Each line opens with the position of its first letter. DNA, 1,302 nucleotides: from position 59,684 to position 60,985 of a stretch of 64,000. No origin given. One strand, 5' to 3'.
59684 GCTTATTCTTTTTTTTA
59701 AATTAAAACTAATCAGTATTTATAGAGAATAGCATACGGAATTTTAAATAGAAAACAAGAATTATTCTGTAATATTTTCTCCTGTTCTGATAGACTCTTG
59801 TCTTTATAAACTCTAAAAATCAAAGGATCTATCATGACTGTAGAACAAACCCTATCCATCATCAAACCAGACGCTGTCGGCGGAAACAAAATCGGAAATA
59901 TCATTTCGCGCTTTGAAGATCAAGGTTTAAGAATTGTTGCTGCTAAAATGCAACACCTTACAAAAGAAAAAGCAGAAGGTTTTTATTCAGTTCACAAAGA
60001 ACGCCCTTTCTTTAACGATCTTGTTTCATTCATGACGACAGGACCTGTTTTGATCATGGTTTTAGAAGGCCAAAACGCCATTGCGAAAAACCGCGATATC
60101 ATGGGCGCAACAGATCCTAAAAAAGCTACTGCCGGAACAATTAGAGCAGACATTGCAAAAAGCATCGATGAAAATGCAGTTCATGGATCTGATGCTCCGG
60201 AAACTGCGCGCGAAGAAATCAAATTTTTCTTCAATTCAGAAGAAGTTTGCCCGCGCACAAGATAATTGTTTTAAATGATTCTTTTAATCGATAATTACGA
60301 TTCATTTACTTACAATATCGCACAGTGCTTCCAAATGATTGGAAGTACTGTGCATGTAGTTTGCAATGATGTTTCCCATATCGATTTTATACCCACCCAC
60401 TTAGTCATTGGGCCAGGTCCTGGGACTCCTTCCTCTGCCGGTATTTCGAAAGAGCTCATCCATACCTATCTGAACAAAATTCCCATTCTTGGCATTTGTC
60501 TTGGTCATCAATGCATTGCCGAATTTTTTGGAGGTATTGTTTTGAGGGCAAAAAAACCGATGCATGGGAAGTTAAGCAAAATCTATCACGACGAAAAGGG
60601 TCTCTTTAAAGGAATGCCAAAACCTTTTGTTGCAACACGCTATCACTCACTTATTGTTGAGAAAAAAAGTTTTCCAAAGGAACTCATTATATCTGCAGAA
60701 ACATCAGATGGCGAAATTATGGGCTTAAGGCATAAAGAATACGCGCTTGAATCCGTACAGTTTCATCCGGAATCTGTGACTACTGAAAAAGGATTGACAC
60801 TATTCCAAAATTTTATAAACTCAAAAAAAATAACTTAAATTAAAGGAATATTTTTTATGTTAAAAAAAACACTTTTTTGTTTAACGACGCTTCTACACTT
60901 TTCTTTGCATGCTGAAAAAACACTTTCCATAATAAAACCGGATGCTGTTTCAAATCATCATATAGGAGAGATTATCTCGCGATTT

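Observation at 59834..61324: Duplicated nucleoside diphosphate kinase genes flanking a glutamine amidotransferase; one copy carries a signal peptide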

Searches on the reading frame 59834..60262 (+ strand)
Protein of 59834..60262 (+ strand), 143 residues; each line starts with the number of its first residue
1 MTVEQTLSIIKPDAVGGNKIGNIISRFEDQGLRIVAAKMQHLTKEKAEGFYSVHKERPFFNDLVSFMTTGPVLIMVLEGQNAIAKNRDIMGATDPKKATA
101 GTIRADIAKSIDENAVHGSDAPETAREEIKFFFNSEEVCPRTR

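Call 4: search_protein_families(library=pfam, proteins=[window:59834-60262:+])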
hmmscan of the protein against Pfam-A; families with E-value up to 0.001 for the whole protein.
window:59834-60262:+ (143 aa): 1 family
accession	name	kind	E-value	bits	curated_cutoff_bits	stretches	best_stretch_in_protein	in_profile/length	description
PF00334.24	NDK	-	7.6e-58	194.6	27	1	4-138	1-135/135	Nucleoside diphosphate kinase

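Call 5: search_protein_families(library=ncbifam, proteins=[window:59834-60262:+])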
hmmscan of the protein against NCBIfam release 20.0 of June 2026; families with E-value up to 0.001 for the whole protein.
window:59834-60262:+ (143 aa): 6 families
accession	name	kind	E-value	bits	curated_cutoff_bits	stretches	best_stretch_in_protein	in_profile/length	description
NF001908.0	PRK00668.1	equivalog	1e-62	210.1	155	1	1-139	1-139/141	nucleoside-diphosphate kinase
NF011116.0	PRK14545.1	equivalog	5.2e-46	156.2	217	1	1-137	1-137/139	nucleoside-diphosphate kinase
NF011113.0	PRK14541.1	equivalog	1.1e-44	152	255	1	4-139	2-137/140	nucleoside-diphosphate kinase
NF011114.0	PRK14542.1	equivalog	1.7e-43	147.6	250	1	4-138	2-136/137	nucleoside-diphosphate kinase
NF011112.0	PRK14540.1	equivalog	1.9e-43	147.6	202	1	3-135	2-134/135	nucleoside-diphosphate kinase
NF011115.0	PRK14543.1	equivalog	9.5e-25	87.4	287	1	2-138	4-155/169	nucleoside-diphosphate kinase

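Call 12: list_cluster_members(proteins=[P0001, window:59834-60262:+, window:60275-60835:+, P0089, P0014, P0026, P0046, P0055, P0078, P0109])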
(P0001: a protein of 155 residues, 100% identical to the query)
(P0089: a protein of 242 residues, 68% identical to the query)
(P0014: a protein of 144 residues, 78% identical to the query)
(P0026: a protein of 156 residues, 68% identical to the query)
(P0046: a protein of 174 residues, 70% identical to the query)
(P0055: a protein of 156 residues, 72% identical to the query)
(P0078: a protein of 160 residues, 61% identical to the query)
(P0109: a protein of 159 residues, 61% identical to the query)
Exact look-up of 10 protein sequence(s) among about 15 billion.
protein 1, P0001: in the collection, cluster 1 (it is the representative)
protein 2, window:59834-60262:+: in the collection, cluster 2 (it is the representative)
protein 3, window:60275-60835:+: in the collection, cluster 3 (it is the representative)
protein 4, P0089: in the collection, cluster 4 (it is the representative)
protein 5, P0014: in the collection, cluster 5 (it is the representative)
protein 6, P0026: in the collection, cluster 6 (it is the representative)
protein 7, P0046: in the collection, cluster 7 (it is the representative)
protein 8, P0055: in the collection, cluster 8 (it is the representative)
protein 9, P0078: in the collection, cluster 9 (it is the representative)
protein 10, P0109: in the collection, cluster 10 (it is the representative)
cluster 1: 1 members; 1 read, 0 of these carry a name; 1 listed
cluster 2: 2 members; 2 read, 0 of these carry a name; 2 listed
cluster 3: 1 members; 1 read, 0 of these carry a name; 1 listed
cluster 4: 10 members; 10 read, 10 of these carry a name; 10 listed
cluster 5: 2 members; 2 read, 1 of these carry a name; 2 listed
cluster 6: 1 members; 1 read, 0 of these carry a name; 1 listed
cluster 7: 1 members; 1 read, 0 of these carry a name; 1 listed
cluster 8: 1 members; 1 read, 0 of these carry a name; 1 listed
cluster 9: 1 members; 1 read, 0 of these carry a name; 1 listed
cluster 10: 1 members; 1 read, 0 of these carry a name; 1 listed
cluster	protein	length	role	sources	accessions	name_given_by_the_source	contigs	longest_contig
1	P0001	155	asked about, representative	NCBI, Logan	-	-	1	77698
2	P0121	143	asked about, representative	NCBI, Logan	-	-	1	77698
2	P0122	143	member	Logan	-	-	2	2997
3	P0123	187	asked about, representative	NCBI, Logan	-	-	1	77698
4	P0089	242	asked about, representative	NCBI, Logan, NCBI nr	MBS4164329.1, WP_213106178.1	Nucleoside diphosphate kinase [Candidatus Protochlamydia amoebophila] | nucleoside-diphosphate kinase [Candidatus Protochlamydia amoebophila]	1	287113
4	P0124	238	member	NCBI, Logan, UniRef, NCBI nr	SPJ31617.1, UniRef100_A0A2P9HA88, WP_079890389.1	unnamed protein product [Candidatus Protochlamydia amoebophila UWE25] | Nucleoside diphosphate kinase n=1 Tax=Protochlamydia amoebophila (strain UWE25) ... | nucleoside-diphosphate kinase [Candidatus Protochlamydia amoebophila]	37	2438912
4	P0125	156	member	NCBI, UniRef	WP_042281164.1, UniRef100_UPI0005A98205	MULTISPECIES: nucleoside-diphosphate kinase [Protochlamydia] | nucleoside-diphosphate kinase n=1 Tax=Candidatus Protochlamydia TaxID=282132 ...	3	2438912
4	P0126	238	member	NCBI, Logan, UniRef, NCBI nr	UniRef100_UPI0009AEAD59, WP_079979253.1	nucleoside-diphosphate kinase n=1 Tax=Candidatus Protochlamydia sp. R18 TaxID=1353977 ... | nucleoside-diphosphate kinase [Candidatus Protochlamydia sp. R18]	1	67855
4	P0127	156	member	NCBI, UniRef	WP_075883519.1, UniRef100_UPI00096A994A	nucleoside-diphosphate kinase [Candidatus Protochlamydia sp. W-9] | nucleoside-diphosphate kinase n=1 Tax=Candidatus Protochlamydia sp. W-9 TaxID=1785087 ...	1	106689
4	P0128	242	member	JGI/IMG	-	nucleoside-diphosphate kinase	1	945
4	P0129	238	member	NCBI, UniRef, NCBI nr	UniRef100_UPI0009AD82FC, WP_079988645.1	nucleoside-diphosphate kinase n=1 Tax=Candidatus Protochlamydia sp. W-9 TaxID=1785087 ... | nucleoside-diphosphate kinase [Candidatus Protochlamydia sp. W-9]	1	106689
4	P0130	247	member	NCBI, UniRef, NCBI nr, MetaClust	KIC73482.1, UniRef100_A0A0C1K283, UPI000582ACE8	Nucleoside diphosphate kinase 1 [Candidatus Protochlamydia amoebophila] | Nucleoside diphosphate kinase n=1 Tax=Candidatus Protochlamydia amoebophila TaxID=362787 ... | status=active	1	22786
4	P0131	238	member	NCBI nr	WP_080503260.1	nucleoside-diphosphate kinase [Candidatus Protochlamydia amoebophila]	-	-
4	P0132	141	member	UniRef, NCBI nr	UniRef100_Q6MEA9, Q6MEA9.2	Nucleoside diphosphate kinase 1 n=1 Tax=Protochlamydia amoebophila (strain UWE25) ... | RecName: Full=Nucleoside diphosphate kinase 1; Short=NDK 1; Short=NDP kinase 1; AltName: ...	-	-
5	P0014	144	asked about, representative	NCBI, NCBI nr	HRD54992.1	MAG TPA: nucleoside-diphosphate kinase [Parachlamydiaceae bacterium] | nucleoside-diphosphate kinase [Parachlamydiaceae bacterium]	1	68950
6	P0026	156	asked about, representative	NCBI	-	-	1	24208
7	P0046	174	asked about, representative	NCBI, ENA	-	-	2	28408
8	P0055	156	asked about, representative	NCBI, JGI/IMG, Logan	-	-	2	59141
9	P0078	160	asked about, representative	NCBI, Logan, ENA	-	-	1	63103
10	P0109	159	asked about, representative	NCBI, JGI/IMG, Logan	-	-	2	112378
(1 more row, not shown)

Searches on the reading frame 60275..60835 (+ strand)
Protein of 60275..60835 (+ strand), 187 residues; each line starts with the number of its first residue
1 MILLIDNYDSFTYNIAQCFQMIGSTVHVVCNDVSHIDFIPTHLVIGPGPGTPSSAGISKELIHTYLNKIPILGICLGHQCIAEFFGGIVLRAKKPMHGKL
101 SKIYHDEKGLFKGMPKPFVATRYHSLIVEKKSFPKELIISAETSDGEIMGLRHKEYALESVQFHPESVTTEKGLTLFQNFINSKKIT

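Call 4: search_protein_families(library=pfam, proteins=[window:60275-60835:+])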
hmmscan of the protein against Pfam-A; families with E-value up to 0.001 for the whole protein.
window:60275-60835:+ (187 aa): 2 families
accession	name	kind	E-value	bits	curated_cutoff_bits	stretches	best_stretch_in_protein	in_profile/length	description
PF00117.34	GATase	-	5.2e-56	189.8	22.8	1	3-181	1-187/190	Glutamine amidotransferase class-I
PF07722.19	Peptidase_C26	-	3.6e-08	33.9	20.5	1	66-166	103-219/219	Peptidase C26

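Call 5: search_protein_families(library=ncbifam, proteins=[window:60275-60835:+])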
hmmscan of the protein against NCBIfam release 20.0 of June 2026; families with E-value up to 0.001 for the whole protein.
window:60275-60835:+ (187 aa): 26 families (the best 25 are shown)
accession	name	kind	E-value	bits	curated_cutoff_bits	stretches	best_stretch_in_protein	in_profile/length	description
NF011201.0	PRK14607.1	equivalog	1.1e-77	261.9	670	1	1-185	1-190/534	bifunctional anthranilate synthase component II/anthranilate phosphoribosyltransferase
NF005799.0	PRK07649.1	equivalog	2.3e-68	229.6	327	1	1-184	1-188/195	aminodeoxychorismate/anthranilate synthase component II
NF006462.0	PRK08857.1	equivalog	3.8e-65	219.1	345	1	1-183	1-192/193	aminodeoxychorismate/anthranilate synthase component II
NF005946.0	PRK08007.1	equivalog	7.7e-64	214.6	332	1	1-182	1-186/187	aminodeoxychorismate synthase component 2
TIGR00566.1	trpG_papA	subfamily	3.3e-61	206.4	121.05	1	1-182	1-191/192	glutamine amidotransferase of anthranilate synthase or aminodeoxychorismate synthase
NF005271.0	PRK06774.1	equivalog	8.2e-60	201.5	340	1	1-182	1-190/191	aminodeoxychorismate synthase component II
NF005849.0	PRK07765.1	equivalog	1.7e-59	200.7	308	1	2-182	3-190/219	aminodeoxychorismate/anthranilate synthase component II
NF010081.0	PRK13566.1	equivalog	2.1e-46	158.5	645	1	2-182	531-718/729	anthranilate synthase component I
NF041322.1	Anth_synII_Halo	equivalog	1.8e-45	155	320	1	4-183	1-189/190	anthranilate synthase component II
TIGR01815.1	TrpE-clade3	equivalog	2.9e-41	141.2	739.15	1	2-182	519-706/717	anthranilate synthase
NF005367.0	PRK06895.1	equivalog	2.3e-40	138.5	265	1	2-184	4-189/190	anthranilate synthase component II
NF007073.0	PRK09522.1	equivalog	2e-39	136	738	1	2-179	4-185/531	bifunctional anthranilate synthase glutamate amidotransferase component TrpG/anthranilate phosphoribosyltransferase TrpD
TIGR01823.1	PabB-fungal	equivalog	6e-34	117.4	442.55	1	2-182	8-202/742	aminodeoxychorismate synthase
NF001975.0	PRK00758.1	equivalog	1.2e-30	106.5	198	1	1-182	3-180/185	GMP synthase subunit A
NF004169.0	PRK05637.1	equivalog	7.7e-28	97.5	332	1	2-181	5-203/210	anthranilate synthase component II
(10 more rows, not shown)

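Call 28: find_homologous_proteins(query=window:60275-60835:+)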
Query window:60275-60835:+ (187 aa): 8000 proteins with E <= 0.001 among 8000 candidates; the best 120 are listed.
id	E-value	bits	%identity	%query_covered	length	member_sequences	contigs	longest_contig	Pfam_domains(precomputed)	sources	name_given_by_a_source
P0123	6.6e-122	422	100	100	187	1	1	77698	PF07722.20,PF00117.35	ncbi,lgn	-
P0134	3.7e-85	302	72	98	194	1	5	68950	PF07722.20,PF00117.35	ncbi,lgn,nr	ncbi:MAG TPA: aminodeoxychorismate/anthranilate synthase component II [Parachlamydiaceae bacterium]|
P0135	2.7e-84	299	71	99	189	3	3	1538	PF07722.20,PF00117.35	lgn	-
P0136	7.2e-83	295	71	98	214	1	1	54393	PF07722.20,PF00117.35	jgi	jgi:anthranilate synthase/aminodeoxychorismate synthase-like glutamine amidotransferase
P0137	2.6e-82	293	75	97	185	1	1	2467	PF07722.20,PF00117.35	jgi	jgi:para-aminobenzoate synthetase component 2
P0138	4.4e-81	289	72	97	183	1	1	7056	PF07722.20,PF00117.35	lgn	-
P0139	4.0e-78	279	69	97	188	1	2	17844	PF07722.20,PF00117.35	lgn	-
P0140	1.1e-77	278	70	97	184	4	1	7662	PF07722.20,PF00117.35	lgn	-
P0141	3.2e-77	276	69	97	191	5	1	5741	PF00117.35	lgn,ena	-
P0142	8.1e-77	275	69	97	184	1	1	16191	PF07722.20,PF00117.35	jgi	jgi:anthranilate synthase/aminodeoxychorismate synthase-like glutamine amidotransferase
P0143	1.8e-75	271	67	97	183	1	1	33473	PF07722.20,PF00117.35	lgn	-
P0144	8.4e-71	255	70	88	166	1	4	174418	PF07722.20,PF00117.35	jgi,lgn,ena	-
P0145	9.5e-70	252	63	99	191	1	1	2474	PF07722.20,PF00117.35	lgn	-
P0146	2.4e-68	247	60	97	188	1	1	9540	PF07722.20,PF00117.35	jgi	jgi:anthranilate synthase/aminodeoxychorismate synthase-like glutamine amidotransferase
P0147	2.2e-67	244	62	97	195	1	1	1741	PF07722.20,PF00117.35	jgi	jgi:anthranilate synthase/aminodeoxychorismate synthase-like glutamine amidotransferase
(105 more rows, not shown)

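Call 52: search_solved_structures(query=window:60275-60835:+, show_alignments=1, max_evalue=1e-40)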
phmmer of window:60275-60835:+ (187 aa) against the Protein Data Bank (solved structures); distinct sequences matched with E-value up to 1e-40: 4.
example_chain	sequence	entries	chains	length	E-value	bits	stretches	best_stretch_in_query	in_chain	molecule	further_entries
6qur_A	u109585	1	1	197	8.1e-64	217.9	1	1-182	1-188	Glutaminase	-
8rp1_AAA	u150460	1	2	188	6.5e-56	192.1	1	1-182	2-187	Aminodeoxychorismate synthase component 2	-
8rp0_AAA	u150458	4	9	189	6.6e-56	192.1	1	1-182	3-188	Aminodeoxychorismate synthase component 2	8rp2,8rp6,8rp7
1qdl_B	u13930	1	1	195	1.9e-43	151.5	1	2-182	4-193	PROTEIN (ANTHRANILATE SYNTHASE (TRPG-SUBUNIT))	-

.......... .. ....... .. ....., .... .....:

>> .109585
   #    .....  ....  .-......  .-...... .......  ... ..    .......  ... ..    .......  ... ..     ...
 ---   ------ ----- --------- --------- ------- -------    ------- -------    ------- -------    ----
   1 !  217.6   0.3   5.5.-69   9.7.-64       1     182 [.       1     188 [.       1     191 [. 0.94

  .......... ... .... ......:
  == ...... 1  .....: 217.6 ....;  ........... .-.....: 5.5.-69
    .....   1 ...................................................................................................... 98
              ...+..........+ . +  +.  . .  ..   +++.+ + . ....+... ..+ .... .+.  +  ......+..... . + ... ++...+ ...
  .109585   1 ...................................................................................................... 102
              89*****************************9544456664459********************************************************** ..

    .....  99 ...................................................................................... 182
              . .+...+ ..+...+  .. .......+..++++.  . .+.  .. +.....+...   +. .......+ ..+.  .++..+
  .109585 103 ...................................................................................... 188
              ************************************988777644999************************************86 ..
